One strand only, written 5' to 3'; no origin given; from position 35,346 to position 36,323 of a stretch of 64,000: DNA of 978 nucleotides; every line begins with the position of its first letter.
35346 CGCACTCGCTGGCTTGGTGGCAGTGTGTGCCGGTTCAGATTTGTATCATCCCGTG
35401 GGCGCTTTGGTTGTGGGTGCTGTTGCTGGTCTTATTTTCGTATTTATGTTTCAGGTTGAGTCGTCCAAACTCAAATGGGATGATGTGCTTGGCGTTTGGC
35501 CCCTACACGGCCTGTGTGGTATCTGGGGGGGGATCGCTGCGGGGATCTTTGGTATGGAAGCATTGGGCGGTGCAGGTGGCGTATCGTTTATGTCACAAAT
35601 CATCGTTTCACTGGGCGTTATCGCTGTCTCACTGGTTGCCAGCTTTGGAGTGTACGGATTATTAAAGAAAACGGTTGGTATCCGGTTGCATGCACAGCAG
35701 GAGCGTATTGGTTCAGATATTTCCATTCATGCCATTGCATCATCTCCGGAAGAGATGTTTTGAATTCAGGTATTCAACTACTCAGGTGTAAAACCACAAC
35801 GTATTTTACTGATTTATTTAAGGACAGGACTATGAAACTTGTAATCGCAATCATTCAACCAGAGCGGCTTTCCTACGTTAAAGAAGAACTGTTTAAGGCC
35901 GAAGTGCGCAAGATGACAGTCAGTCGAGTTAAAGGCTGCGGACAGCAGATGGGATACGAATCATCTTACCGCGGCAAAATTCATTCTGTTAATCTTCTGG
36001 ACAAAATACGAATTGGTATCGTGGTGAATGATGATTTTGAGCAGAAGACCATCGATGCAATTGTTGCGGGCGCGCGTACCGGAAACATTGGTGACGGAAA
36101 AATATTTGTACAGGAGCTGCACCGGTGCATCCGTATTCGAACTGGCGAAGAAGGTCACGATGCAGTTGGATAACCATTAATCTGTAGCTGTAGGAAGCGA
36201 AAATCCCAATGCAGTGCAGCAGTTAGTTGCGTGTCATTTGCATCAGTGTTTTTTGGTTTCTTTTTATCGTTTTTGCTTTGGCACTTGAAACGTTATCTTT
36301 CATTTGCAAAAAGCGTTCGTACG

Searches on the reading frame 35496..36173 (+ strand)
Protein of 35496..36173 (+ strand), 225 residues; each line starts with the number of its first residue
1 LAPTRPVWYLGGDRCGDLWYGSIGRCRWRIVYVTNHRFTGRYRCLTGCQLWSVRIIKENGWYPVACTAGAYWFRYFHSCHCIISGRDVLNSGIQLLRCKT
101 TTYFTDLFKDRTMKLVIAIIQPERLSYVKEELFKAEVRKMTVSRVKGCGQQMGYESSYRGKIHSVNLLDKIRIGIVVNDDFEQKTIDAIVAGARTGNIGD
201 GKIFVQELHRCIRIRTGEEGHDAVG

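Call 25: search_protein_families(library=pfam, proteins=[window:35496-36173:+])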
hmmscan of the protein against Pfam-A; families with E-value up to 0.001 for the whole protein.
window:35496-36173:+ (225 aa): 1 family
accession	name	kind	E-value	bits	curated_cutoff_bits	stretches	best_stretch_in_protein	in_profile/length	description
PF00543.27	P-II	-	8.2e-25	87.6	25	1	113-218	1-102/102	Nitrogen regulatory protein P-II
